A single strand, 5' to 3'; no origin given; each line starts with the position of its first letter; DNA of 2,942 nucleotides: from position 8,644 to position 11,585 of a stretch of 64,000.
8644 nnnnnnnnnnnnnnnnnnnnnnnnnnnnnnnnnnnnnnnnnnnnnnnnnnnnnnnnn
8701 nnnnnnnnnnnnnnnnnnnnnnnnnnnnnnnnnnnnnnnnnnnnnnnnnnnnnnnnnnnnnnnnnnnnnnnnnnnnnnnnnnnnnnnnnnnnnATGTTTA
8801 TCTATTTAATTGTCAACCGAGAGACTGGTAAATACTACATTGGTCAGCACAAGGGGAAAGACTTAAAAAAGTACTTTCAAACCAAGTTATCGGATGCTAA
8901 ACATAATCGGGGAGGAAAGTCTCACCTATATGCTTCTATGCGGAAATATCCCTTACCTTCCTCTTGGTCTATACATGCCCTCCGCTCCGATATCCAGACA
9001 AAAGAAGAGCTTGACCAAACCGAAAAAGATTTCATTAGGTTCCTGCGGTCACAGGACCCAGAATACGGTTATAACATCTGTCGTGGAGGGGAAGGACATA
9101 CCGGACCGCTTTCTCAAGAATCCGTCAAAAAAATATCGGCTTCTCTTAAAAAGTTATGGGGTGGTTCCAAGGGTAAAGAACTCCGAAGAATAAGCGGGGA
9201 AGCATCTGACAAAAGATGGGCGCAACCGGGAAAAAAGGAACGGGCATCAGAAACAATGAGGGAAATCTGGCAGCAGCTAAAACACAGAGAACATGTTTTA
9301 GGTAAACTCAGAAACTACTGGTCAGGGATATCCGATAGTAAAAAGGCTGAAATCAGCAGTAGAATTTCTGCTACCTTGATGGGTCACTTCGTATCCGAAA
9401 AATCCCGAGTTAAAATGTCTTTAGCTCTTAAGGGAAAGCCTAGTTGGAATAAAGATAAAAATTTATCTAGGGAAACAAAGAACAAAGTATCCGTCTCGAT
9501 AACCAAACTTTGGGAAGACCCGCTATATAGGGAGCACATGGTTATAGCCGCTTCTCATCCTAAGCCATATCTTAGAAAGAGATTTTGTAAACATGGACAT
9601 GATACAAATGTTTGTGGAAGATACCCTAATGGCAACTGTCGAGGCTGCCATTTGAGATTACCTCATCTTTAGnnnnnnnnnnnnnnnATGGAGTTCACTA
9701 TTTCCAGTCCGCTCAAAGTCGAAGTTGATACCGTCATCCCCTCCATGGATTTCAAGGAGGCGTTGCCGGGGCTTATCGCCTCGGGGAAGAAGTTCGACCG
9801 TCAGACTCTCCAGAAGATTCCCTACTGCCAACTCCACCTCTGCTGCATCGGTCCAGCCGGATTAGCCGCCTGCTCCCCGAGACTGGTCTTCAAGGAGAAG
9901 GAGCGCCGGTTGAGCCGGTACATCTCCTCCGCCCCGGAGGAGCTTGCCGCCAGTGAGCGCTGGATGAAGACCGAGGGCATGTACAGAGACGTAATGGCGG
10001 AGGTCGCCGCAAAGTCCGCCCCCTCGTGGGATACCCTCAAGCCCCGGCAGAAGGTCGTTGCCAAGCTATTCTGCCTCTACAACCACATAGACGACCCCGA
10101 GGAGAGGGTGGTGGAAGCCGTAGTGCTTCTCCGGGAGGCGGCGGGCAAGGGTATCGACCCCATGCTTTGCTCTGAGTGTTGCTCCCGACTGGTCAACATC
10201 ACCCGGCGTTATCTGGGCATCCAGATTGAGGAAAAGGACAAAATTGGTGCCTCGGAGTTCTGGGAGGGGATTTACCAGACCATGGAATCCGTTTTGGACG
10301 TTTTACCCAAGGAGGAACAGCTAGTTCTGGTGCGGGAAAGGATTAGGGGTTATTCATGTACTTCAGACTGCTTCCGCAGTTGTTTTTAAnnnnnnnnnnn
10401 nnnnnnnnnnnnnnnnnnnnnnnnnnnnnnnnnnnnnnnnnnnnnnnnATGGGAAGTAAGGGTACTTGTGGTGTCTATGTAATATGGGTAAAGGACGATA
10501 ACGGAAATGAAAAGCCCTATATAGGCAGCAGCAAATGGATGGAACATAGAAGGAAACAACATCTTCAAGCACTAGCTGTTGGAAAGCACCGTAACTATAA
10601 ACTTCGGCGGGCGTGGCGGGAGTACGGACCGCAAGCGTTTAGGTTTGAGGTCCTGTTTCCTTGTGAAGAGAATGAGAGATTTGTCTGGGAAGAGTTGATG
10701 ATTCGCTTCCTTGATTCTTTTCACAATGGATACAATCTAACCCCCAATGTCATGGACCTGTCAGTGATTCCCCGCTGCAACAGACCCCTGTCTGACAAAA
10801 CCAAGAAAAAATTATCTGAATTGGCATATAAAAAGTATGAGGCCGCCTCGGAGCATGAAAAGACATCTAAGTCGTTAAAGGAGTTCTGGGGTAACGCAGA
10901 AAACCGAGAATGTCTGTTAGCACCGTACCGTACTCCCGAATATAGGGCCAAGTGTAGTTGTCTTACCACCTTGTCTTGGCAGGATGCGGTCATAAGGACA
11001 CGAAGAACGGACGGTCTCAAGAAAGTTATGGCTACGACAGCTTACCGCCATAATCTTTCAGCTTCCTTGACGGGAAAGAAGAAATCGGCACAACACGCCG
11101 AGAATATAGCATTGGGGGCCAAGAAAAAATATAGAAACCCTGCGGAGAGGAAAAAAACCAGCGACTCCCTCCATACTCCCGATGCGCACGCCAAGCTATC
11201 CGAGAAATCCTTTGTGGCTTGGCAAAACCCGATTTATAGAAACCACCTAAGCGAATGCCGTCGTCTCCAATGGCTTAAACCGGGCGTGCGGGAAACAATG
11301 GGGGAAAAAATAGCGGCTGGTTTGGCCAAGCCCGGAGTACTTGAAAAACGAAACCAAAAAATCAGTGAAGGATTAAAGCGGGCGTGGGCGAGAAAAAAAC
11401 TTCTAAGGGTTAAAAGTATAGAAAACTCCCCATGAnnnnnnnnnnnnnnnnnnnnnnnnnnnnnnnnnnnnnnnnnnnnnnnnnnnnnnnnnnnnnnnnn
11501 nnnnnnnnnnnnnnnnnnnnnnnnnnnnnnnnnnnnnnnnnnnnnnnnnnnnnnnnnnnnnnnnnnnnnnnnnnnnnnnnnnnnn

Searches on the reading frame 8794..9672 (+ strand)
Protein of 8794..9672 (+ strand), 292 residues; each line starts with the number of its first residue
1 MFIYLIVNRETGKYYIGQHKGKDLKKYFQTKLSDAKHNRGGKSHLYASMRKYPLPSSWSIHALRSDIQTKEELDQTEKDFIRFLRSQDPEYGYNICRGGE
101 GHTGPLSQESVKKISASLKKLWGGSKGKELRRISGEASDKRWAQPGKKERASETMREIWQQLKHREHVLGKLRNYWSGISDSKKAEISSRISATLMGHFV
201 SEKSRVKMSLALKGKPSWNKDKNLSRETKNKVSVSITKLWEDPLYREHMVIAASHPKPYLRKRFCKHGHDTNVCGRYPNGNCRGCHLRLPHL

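Call 10: search_protein_families(library=pfam, proteins=[window:8794-9672:+], max_evalue=0.01)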
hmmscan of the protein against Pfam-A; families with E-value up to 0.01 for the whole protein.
window:8794-9672:+ (292 aa): 1 family
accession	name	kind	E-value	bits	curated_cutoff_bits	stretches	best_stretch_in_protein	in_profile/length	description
PF07460.16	NUMOD3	-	4.9e-08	33.2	20.4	1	197-233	1-37/37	NUMOD3 motif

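Call 30: find_related_loci(query=A1, collection=viral_contigs, flank=3000)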
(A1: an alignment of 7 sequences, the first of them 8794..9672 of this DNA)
Query A1 (292 aa) in viral_contigs; peptide patterns used: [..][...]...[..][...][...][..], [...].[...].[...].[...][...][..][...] (x = any residue, [..] = any of these).
208 stretches matched a pattern; 115 encode a relative of the query (tblastn E <= 1e-3); the best 80 are kept; 80 distinct loci.
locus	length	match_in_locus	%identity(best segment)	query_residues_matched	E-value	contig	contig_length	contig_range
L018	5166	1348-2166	44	1-285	8e-69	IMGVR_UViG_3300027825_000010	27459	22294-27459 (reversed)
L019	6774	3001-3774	44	1-250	8e-62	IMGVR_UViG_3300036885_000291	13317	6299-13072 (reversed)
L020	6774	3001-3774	44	1-250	9e-62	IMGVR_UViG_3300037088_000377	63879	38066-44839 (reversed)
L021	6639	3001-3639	48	1-246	6e-62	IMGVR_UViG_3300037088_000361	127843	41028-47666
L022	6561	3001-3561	56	1-170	2e-57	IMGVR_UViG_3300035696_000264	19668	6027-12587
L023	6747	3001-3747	43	1-253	5e-57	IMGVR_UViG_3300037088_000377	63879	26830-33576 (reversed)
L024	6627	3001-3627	44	1-236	6e-57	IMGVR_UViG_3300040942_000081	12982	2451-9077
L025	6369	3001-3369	70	1-123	1e-56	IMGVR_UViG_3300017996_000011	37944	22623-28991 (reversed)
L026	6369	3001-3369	70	1-123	1e-56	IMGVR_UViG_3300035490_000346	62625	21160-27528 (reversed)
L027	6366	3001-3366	70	1-122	6e-55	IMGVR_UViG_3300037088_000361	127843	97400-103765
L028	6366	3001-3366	70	1-122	6e-55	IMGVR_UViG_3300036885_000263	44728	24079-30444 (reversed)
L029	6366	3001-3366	67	1-122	5e-54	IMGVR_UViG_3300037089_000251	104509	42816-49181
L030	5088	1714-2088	68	1-126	6e-54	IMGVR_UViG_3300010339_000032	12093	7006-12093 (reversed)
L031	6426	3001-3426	56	1-163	1e-53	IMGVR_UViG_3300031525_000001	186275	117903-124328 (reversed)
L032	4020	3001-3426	56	1-163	1e-53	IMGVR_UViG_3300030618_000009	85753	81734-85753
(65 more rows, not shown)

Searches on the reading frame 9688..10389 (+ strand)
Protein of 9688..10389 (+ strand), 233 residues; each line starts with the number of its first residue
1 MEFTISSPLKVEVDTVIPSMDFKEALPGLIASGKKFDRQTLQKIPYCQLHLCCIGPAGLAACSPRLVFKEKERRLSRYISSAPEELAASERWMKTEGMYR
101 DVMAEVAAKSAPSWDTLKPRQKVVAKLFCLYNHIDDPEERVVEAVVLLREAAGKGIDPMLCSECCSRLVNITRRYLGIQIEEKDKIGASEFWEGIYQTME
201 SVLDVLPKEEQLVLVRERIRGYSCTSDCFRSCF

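Call 9: search_protein_families(library=pfam, proteins=[window:9688-10389:+], max_evalue=0.01)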
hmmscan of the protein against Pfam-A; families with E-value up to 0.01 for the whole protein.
window:9688-10389:+ (233 aa): 0 families

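Call 12: search_protein_families(library=phrogs, proteins=[window:9688-10389:+], max_evalue=0.001)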
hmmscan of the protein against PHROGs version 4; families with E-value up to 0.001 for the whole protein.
window:9688-10389:+ (233 aa): 0 families

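Call 64: search_solved_structures(query=window:9688-10389:+, max_evalue=1)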
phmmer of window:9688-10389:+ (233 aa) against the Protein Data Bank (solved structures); distinct sequences matched with E-value up to 1: 0.

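Call 65: search_protein_families(library=ncbifam, proteins=[window:9688-10389:+], max_evalue=0.05)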
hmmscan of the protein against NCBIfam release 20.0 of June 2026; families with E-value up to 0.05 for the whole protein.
window:9688-10389:+ (233 aa): 0 families

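Call 66: find_homologous_proteins(query=window:9688-10389:+, max_evalue=0.001)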
Query window:9688-10389:+ (233 aa): 34 proteins with E <= 0.001 among 513 candidates.
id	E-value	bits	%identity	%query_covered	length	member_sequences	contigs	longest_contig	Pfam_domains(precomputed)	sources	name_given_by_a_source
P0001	7.0e-152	521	99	100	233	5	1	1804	-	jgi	-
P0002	3.2e-131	454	88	99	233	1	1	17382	-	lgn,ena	-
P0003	2.4e-130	451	86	99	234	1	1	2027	-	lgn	-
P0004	4.7e-130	450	87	99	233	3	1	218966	-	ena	-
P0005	2.6e-99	349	66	99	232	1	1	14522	-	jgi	jgi:hypothetical protein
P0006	3.3e-97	342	64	98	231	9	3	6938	-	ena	-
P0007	4.6e-92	326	69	85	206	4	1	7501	-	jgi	jgi:hypothetical protein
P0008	1.0e-90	321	59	97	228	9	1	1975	-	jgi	-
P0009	1.4e-87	311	61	96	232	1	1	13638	-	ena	-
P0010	2.9e-87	310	58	97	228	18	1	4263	-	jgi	jgi:hypothetical protein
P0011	1.1e-86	308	56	97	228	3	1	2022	-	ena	-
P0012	1.2e-84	301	58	97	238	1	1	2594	-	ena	-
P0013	1.1e-80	288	56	97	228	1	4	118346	-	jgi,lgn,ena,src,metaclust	metaclust:\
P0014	4.9e-79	283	55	98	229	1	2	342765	-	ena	-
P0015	1.6e-77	278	54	95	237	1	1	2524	-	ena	-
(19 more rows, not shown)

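Call 75: predict_structure(alignment_id=A3)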
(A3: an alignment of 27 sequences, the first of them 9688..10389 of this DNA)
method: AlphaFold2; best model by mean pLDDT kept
length: 233 residues; sequences in the alignment: 27
mean_pLDDT: 86.3   pTM: 0.68
mean pLDDT of the five models: 86.3, 86.1, 86.0, 85.4, 82.2
residues with pLDDT >= 90: 124; 70-90: 79; 50-70: 18; < 50: 12
segments of 3 or more residues with pLDDT < 50: 1-3, 9-13, 230-233
pLDDT, mean of each block of 10 residues (from residue 1): 53 64 88 88 91 72 86 90 90 90 85 92 94 91 97 96 98 96 96 97 95 83 65 40
secondary structure, 60 per line:
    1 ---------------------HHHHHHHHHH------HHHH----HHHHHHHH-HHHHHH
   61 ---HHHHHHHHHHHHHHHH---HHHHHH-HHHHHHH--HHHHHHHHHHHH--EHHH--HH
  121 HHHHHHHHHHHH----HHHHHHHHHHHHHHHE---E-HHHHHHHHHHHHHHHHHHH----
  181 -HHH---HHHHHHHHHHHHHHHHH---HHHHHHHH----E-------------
elements in order: H22-31 H38-41 H46-53 H55-60 H64-79 H83-88 H90-96 H99-110 H119-132 H137-151 H158-176 H188-204 H208-215

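Call 78: fold_search(model_id=the predicted structure, library=pdb)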
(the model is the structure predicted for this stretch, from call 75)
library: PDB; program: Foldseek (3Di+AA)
matches with E <= 10: 269; with E <= 0.001: 0
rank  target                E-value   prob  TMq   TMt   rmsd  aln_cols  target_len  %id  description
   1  8giy_C                7.1e-01  0.11  0.15  0.10  18.0       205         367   11  E. coli clamp loader with closed clamp (released 2024-03-27)
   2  5l0d_A                7.4e-01  0.14  0.18  0.21  17.1       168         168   13  Human Metavinculin(residues 959-1130) in complex with PIP2 (released 2016-08-31)
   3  7dmf                  8.6e-01  0.25  0.21  0.24  16.0       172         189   13  A de novo protein that rigidly extends the structure of tVHS-like domain in tepsin with a new designed domain (released 2021-12-08)
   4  1jr3_A                1.3e+00  0.09  0.15  0.10  16.6       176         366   10  Crystal Structure of the Processivity Clamp Loader Gamma Complex of E. coli DNA Polymerase III (released 2001-09-26)
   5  8vaq_C                1.5e+00  0.06  0.14  0.09  18.5       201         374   13  Structure of the E. coli clamp loader bound to the beta clamp in a Closed-DNA1 conformation (released 2024-03-27)
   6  9nsc_D                1.5e+00  0.18  0.19  0.16  15.7       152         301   14  Bacterial Pictet-Spenglerase KslB in complex with L-Trp (released 2025-04-23)
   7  6z0c_C                1.5e+00  0.07  0.16  0.18  26.9       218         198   13  Structure of in silico modelled artificial Maquette-3 protein (released 2021-03-17)
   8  8giy_D                1.6e+00  0.07  0.15  0.10  19.0       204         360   13  E. coli clamp loader with closed clamp (released 2024-03-27)
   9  6twn_B                1.7e+00  0.21  0.24  0.19  13.0       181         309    8  Crystal structure of Talin1 R7R8 in complex with CDK1 (206-223) (released 2021-05-12)
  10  1sxj_B                1.7e+00  0.15  0.19  0.14  18.4       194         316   11  Crystal Structure of the Eukaryotic Clamp Loader (Replication Factor C, RFC) Bound to the DNA Sliding Clamp (Prolifera (released 2004-06-22)
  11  6z0c_A                1.7e+00  0.07  0.16  0.18  27.0       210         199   13  Structure of in silico modelled artificial Maquette-3 protein (released 2021-03-17)
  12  5xfl_C                1.8e+00  0.05  0.14  0.11  15.2       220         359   12  Crystal structure of the force-sensing device region of alpha N-catenin (released 2018-03-28)
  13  8fs5_B                1.9e+00  0.15  0.19  0.14  16.4       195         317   10  Structure of S. cerevisiae Rad24-RFC loading the 9-1-1 clamp onto a 10-nt gapped DNA in step 3 (open 9-1-1 and stably  (released 2023-06-14)
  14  8gj1_B                1.9e+00  0.06  0.14  0.10  17.1       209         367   11  E. coli clamp loader with open clamp on primed template DNA (form 2) (released 2024-03-27)
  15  8s2f_BBB              2.0e+00  0.08  0.16  0.20  28.9       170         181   14  Crystal structure of Borrelia burgdorferi paralogous family 12 outer surface protein BBH37 (released 2025-03-05)
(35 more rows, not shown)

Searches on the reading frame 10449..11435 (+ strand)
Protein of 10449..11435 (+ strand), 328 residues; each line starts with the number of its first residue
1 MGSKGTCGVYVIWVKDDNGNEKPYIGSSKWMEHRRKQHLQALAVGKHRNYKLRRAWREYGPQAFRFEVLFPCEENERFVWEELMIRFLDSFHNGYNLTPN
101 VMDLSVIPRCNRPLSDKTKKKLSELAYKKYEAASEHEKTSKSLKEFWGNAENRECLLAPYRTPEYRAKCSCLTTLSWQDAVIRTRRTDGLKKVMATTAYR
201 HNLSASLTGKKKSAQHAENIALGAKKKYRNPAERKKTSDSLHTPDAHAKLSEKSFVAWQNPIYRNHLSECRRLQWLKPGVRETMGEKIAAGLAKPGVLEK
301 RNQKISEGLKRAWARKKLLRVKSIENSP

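Call 10: search_protein_families(library=pfam, proteins=[window:10449-11435:+], max_evalue=0.01)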
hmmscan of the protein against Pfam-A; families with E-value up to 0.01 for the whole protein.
window:10449-11435:+ (328 aa): 2 families
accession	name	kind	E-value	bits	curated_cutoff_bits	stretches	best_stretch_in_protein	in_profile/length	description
PF01541.30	GIY-YIG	-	0.00027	21.6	22.6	1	7-59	2-44/78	GIY-YIG catalytic domain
PF04395.17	Poxvirus_B22R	-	0.0013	18.8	25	1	114-227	57-170/204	Poxvirus B22R protein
